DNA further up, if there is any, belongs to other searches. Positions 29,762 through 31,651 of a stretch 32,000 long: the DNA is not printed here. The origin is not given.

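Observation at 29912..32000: Gene missing from the ORF track: sulfatase-like enzyme fused to RTX repeats, coupled to the tail-fibre operon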

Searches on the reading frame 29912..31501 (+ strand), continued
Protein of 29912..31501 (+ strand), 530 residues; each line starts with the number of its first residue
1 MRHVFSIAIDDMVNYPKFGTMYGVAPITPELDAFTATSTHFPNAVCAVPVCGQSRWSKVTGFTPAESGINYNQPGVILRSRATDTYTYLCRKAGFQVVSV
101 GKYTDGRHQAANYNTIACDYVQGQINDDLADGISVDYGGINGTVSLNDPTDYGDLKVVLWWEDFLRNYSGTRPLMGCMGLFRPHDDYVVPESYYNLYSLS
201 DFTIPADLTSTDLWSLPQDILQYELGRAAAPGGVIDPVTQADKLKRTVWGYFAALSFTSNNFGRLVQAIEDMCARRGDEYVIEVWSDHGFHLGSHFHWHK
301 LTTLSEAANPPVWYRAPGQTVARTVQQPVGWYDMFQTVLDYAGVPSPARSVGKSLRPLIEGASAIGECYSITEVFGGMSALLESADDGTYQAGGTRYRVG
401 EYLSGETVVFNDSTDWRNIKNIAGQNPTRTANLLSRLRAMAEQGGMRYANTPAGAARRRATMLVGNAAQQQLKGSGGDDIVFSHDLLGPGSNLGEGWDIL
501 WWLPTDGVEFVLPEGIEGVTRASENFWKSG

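Call 51: fold_search(model_id=the predicted structure, library=pdb)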
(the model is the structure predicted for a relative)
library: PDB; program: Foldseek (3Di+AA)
matches with E <= 10: 615; with E <= 0.001: 324
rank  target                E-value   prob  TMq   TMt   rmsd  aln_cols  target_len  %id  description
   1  6pt4_A                3.0e-18  1.00  0.43  0.65   8.7       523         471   17  Crystal structure of apo PsS1_NC (released 2019-09-25)
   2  6pt4_B                4.2e-18  1.00  0.43  0.65   8.6       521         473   17  Crystal structure of apo PsS1_NC (released 2019-09-25)
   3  7pth_B                4.4e-18  1.00  0.42  0.60   8.9       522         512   19  C54S mutant of choline-sulfatase from E. meliloti CECT4857 bound to choline (released 2022-08-03)
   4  6fny_C                6.4e-18  1.00  0.41  0.58   9.1       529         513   18  CRYSTAL STRUCTURE OF A CHOLINE SULFATASE FROM SINORHIZOBIUM MELLILOTI (released 2018-02-28)
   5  7ptj_C                6.4e-18  1.00  0.42  0.59   9.0       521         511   18  C54S mutant of choline-sulfatase from E. meliloti CECT4857 bound to HEPES (released 2022-08-03)
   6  6g5z_A                9.5e-18  1.00  0.43  0.62   7.7       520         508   18  Choline sulfatase from Ensifer (Sinorhizobium) meliloti (released 2019-04-10)
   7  6g5z_D                1.0e-17  1.00  0.42  0.60   9.5       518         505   19  Choline sulfatase from Ensifer (Sinorhizobium) meliloti (released 2019-04-10)
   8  7ptj_D                1.3e-17  1.00  0.42  0.59   9.5       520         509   18  C54S mutant of choline-sulfatase from E. meliloti CECT4857 bound to HEPES (released 2022-08-03)
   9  7ptj_A                1.3e-17  1.00  0.43  0.60   8.3       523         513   18  C54S mutant of choline-sulfatase from E. meliloti CECT4857 bound to HEPES (released 2022-08-03)
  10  6pt6_B                1.5e-17  1.00  0.43  0.66   8.4       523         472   17  Crystal structure of PsS1_NC C84S in complex with i-neocarratetraose (released 2019-09-25)
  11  6pt6_A                1.6e-17  1.00  0.44  0.66   8.4       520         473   17  Crystal structure of PsS1_NC C84S in complex with i-neocarratetraose (released 2019-09-25)
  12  7pth_A                1.9e-17  1.00  0.42  0.60   8.7       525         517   18  C54S mutant of choline-sulfatase from E. meliloti CECT4857 bound to choline (released 2022-08-03)
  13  6fny_H                1.9e-17  1.00  0.42  0.59   9.1       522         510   18  CRYSTAL STRUCTURE OF A CHOLINE SULFATASE FROM SINORHIZOBIUM MELLILOTI (released 2018-02-28)
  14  6fny_D                1.9e-17  1.00  0.41  0.58   9.0       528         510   18  CRYSTAL STRUCTURE OF A CHOLINE SULFATASE FROM SINORHIZOBIUM MELLILOTI (released 2018-02-28)
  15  6g60_C                2.0e-17  1.00  0.42  0.61   8.7       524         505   18  Choline sulfatase from Ensifer (Sinorhizobium) meliloti cocrystalized with choline (released 2019-04-10)
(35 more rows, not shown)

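Call 52: fold_search(model_id=the predicted structure, library=viral)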
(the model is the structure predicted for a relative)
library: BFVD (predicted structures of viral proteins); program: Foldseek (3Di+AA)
matches with E <= 10: 201; with E <= 0.001: 8
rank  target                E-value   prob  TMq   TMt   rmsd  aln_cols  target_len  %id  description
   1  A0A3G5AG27            2.4e-16  1.00  0.42  0.73   6.3       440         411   19  Sulfatase N-terminal domain-containing protein [Satyrvirus sp.]
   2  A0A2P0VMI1            9.3e-12  1.00  0.34  0.51  13.6       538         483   15  Sulfatase [Tetraselmis virus 1]
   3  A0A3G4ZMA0            3.1e-11  1.00  0.41  0.56   8.2       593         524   13  DUF229 domain-containing protein [Terrestrivirus sp.]
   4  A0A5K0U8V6            8.4e-08  1.00  0.37  0.43   8.9       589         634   11  Sulfatase N-terminal domain-containing protein [Yasminevirus sp. GU-2018]
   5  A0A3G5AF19            8.9e-07  1.00  0.28  0.66   5.7       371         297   12  Alkaline phosphatase [Hyperionvirus sp.]
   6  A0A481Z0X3            7.1e-06  1.00  0.25  0.63   7.0       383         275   10  Type I phosphodiesterase / nucleotide pyrophosphatase [Mimivirus LCMiAC01]
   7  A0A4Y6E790            4.0e-05  1.00  0.15  0.28  11.0       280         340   21  (no name in the UniProt tables at hand)
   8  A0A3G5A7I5            9.7e-04  1.00  0.22  0.44  17.8       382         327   12  Phosphoesterase [Hyperionvirus sp.]
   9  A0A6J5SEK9            1.1e-03  0.98  0.10  0.17  14.5       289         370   20  Haemolysin-type calcium-binding repeat [uncultured Caudovirales phage]
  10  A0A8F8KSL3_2          3.6e-01  0.05  0.08  0.06  15.7       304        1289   15  Pectinesterase A/Acyl-CoA thioester hydrolase [Clandestinovirus]
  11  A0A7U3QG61            4.2e-01  0.08  0.11  0.09  26.1       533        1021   10  Tail fibers protein [Escherichia phage ES17]
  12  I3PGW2                5.6e-01  0.06  0.12  0.11  17.6       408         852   10  Putative tail fiber protein/putative EPS depolymerase [Xanthomonas phage vB_XveM_DIBBI]
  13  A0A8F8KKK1            7.2e-01  0.07  0.07  0.22  17.1       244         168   11  Dual-specificity protein phosphatase [Clandestinovirus]
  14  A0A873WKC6            7.9e-01  0.33  0.07  0.11   8.3       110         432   11  (no name in the UniProt tables at hand)
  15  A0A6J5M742            8.7e-01  0.08  0.14  0.20  21.6       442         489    9  DUF1501 domain-containing protein [uncultured Caudovirales phage]
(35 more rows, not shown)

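Call 65: find_encoding_contigs(protein=P0020, flank=10000, max_places=2)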
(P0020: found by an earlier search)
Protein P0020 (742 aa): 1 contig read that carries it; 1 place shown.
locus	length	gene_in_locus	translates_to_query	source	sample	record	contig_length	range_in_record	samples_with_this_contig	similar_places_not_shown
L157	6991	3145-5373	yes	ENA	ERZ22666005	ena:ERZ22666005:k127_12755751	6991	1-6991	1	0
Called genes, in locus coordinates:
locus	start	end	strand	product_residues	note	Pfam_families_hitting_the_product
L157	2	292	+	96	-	?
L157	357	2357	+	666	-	-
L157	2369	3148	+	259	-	-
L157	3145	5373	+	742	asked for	PF00884:Sulfatase, PF16347:SGSH_C (faint), PF00353:HemolysinCabind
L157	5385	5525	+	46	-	-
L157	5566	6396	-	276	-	-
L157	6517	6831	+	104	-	-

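Call 67: search_protein_families(library=pfam, proteins=[L001:1383-2138:+, L085:3121-3885:+, L157:2369-3148:+, L157:5566-6396:-, L157:6517-6831:+, L157:357-2357:+], max_evalue=1)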
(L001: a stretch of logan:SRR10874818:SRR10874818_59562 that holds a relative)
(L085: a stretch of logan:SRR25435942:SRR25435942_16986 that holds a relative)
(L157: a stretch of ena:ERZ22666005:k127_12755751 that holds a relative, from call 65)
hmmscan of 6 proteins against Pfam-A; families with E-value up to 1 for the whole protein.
L001:1383-2138:+ (251 aa): 1 family
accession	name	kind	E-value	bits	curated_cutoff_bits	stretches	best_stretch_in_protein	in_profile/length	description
PF13385.13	Laminin_G_3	-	0.015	15.9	27.6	1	122-235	45-151/151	Concanavalin A-like lectin/glucanases superfamily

L085:3121-3885:+ (254 aa): 0 families

L157:2369-3148:+ (259 aa): 1 family
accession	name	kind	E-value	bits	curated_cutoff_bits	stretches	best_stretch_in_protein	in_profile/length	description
PF13385.13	Laminin_G_3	-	0.00017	22.2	27.6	1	104-242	16-151/151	Concanavalin A-like lectin/glucanases superfamily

L157:5566-6396:- (276 aa): 1 family
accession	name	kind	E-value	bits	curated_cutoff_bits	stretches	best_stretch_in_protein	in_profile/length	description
PF00756.26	Esterase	-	0.013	15.7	22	1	98-167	117-183/251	Putative esterase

L157:6517-6831:+ (104 aa): 1 family
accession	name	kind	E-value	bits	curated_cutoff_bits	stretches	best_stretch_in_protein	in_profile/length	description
PF11166.13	DUF2951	-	0.11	13.2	26.7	1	58-100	5-47/98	Protein of unknown function (DUF2951)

L157:357-2357:+ (666 aa): 1 family
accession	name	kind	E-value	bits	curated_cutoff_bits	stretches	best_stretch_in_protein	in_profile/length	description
PF13753.12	SWM_repeat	-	0.071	13.8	27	1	546-608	6-68/86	Putative flagellar system-associated repeat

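Call 83: search_protein_representatives(protein=window:29912-31501:+)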
Query: 530 residues. Proteins with E-value up to 0.001 (for the whole library): 12213; up to 1e-10: 2886; up to 1e-30: 95. The best 150 are listed.
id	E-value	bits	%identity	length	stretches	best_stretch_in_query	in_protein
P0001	0.0e+00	1246.7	100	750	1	1-530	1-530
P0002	4.7e-119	415.4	44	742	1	4-528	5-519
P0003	1.1e-116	407.5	42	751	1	2-529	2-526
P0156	7.3e-49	183.7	30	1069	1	4-522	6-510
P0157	5.3e-47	177.6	30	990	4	157-422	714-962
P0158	8.7e-47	176.9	29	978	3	147-365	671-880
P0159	8.7e-43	163.7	31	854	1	2-523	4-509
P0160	4.9e-42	161.2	31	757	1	3-484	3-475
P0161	5.7e-42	161.0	30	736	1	3-522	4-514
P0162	8.9e-42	160.3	30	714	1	2-458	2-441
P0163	7.5e-41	157.3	32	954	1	4-487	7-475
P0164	1.5e-40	156.3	31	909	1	2-520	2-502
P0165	8.9e-40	153.7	29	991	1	4-483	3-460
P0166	1.1e-39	153.4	30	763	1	5-482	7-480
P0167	1.4e-39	153.1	30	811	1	2-519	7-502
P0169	1.7e-38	149.5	30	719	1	2-396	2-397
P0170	2.1e-38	149.2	31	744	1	2-518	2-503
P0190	6.1e-35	137.8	29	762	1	7-516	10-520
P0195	1.3e-34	136.7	34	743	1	6-363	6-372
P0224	1.8e-32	129.6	30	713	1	2-380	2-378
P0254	1.6e-30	123.1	29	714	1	2-379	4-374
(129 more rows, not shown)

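Call 86: find_encoding_contigs(protein=P0169, flank=10000, max_places=3)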
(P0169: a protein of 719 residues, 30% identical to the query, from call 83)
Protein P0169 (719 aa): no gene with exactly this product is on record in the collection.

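Call 87: list_cluster_members(proteins=[P0160, P0161, P0162, P0166, P0169, P0170, P0190, P0195, P0224, P0254])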
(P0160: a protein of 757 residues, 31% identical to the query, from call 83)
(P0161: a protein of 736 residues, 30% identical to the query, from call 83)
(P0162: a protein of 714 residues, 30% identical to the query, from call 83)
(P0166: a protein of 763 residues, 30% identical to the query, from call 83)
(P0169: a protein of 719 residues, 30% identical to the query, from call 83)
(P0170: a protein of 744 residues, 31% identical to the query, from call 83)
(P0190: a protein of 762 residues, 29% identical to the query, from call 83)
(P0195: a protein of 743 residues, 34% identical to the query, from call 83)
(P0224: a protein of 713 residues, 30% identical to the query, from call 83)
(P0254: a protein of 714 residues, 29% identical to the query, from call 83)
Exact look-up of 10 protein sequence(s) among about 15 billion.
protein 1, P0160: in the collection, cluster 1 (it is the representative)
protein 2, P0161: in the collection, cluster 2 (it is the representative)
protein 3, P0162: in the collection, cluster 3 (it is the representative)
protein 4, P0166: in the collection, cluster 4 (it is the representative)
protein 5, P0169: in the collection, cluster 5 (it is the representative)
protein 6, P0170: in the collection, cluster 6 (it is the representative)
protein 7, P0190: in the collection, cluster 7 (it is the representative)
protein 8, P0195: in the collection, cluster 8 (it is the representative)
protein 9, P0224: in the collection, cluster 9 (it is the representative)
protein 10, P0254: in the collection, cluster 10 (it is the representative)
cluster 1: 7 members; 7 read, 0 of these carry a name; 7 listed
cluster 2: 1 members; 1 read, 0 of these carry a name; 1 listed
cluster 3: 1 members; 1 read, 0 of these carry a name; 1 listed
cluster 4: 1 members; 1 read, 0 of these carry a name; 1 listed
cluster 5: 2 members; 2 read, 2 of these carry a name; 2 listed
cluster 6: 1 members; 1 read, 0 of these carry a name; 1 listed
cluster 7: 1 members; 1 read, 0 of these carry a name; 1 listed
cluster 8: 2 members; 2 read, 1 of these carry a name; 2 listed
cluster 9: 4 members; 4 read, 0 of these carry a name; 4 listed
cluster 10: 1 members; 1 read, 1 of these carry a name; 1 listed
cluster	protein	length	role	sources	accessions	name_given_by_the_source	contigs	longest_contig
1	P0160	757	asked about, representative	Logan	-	-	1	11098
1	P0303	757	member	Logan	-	-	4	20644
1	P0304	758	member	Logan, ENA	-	-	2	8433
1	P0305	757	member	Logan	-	-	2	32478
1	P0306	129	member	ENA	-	-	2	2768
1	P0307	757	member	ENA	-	-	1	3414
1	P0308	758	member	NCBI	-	-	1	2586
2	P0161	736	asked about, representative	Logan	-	-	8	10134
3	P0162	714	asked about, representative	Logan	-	-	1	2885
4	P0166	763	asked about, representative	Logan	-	-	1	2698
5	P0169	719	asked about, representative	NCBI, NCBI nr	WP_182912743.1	sulfatase-like hydrolase/transferase [Paracoccus onubensis]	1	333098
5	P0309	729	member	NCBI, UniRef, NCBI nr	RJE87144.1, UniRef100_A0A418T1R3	hypothetical protein D3P04_05185 [Paracoccus onubensis] | Sulfatase N-terminal domain-containing protein n=2 Tax=Paracoccus onubensis TaxID=1675788 ...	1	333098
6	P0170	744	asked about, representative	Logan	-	-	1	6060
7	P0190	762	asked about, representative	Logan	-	-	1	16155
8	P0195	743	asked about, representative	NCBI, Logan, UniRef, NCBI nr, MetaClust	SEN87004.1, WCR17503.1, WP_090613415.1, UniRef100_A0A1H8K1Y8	Arylsulfatase A [Paracoccus alcaliphilus] | Arylsulfatase A n=1 Tax=Paracoccus alcaliphilus TaxID=34002 RepID=A0A1H8K1Y8_9RHOB | sulfatase-like hydrolase/transferase [Paracoccus alcaliphilus]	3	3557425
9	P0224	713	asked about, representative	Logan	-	-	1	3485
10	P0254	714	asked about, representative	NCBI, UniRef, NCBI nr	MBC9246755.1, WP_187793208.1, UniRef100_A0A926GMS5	sulfatase-like hydrolase/transferase [Paracoccus sp. 11-3] | Sulfatase-like hydrolase/transferase n=1 Tax=Paracoccus amoyensis TaxID=2760093 ... | sulfatase-like hydrolase/transferase [Paracoccus amoyensis]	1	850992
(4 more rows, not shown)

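Call 89: find_encoding_contigs(protein=P0195, flank=10000, max_places=2)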
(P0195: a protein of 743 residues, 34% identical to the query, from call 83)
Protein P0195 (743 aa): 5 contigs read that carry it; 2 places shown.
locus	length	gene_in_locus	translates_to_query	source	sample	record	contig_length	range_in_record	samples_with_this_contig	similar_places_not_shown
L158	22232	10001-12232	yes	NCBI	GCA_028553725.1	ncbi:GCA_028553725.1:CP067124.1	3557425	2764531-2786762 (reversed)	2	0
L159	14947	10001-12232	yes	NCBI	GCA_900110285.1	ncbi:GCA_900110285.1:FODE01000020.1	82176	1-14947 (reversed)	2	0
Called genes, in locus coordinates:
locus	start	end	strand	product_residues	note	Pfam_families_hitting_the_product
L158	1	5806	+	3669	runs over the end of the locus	PF18823:InPase, PF18799:LPD5, PF18796:LPD1, PF18798:LPD3, PF18858:LPD39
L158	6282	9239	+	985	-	-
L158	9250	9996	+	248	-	-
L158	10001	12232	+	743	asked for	PF00884:Sulfatase, PF16347:SGSH_C, PF00353:HemolysinCabind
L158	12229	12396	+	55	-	-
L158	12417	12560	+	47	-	-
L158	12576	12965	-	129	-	-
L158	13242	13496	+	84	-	-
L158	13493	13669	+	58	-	-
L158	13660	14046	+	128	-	-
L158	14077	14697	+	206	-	PF01471:PG_binding_1 (faint), PF01510:Amidase_2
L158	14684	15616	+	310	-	PF13737:DDE_Tnp_1_5, PF01609:DDE_Tnp_1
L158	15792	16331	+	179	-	-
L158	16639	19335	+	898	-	PF00270:DEAD, PF04851:ResIII, PF13307:Helicase_C_2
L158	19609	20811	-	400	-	PF00817:IMS, PF11799:IMS_C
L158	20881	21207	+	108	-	-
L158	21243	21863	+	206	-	PF02586:SRAP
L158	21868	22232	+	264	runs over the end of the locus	PF13643:DUF4145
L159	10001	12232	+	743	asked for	PF00884:Sulfatase, PF16347:SGSH_C, PF00353:HemolysinCabind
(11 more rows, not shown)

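Call 90: find_encoding_contigs(protein=P0305, flank=10000, max_places=2)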
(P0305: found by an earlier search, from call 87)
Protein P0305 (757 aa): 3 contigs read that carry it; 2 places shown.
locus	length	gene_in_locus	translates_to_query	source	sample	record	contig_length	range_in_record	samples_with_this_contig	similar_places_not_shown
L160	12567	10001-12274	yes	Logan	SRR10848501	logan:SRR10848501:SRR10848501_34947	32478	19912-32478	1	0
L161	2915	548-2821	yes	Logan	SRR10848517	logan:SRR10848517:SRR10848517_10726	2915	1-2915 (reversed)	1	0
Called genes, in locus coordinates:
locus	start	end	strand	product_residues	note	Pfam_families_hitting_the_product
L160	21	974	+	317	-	PF10123:Mu-like_Pro_N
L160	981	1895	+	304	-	PF10124:Mu-like_gpT, PF25209:Phage_capsid_4 (weak)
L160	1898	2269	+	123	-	-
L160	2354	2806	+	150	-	PF07030:Phage_Mu_Gp36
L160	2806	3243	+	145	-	PF05069:Phage_tail_S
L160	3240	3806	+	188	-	-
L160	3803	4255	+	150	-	PF04717:Phage_base_V, PF18946:Apex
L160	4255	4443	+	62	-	-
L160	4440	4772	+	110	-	PF04965:GPW_gp25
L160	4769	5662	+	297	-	PF26079:Baseplate_J_C (faint), PF26776:Baseplate_J_N, PF26078:Baseplate_J_M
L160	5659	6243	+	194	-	PF09684:Tail_P2_I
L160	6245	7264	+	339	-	-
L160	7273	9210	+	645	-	-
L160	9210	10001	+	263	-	-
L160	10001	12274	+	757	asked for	PF00884:Sulfatase, PF16347:SGSH_C, PF00353:HemolysinCabind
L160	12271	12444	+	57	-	-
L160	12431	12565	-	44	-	?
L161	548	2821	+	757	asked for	PF00884:Sulfatase, PF16347:SGSH_C, PF00353:HemolysinCabind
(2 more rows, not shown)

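Call 94: find_related_loci(query=P0160, collection=viral_contigs, flank=8000)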
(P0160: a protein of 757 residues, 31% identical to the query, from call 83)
Query P0160 (757 aa) in viral_contigs; peptide patterns used: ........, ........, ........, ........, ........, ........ (x = any residue, [..] = any of these).
4 stretches matched a pattern; 1 encode a relative of the query (tblastn E <= 1e-3); 1 distinct loci.
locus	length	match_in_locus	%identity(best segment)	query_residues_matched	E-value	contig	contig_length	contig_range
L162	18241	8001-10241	79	3-751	0e+0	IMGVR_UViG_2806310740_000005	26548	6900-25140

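Call 95: find_related_loci(query=P0195, collection=viral_contigs, flank=8000)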
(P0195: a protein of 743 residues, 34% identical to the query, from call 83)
Query P0195 (743 aa) in viral_contigs; peptide patterns used: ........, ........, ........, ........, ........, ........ (x = any residue, [..] = any of these).
3 stretches matched a pattern; 2 encode a relative of the query (tblastn E <= 1e-3); 1 distinct loci.
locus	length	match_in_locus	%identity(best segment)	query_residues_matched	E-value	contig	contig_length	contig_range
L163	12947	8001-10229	100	1-743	0e+0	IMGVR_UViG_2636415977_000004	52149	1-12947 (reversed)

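Call 96: find_related_loci(query=P0001, collection=viral_contigs, flank=10000)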
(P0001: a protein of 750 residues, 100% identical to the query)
Query P0001 (750 aa) in viral_contigs; peptide patterns used: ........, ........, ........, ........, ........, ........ (x = any residue, [..] = any of these).
6 stretches matched a pattern, but none encodes a relative of the query by tblastn (E <= 1e-3).
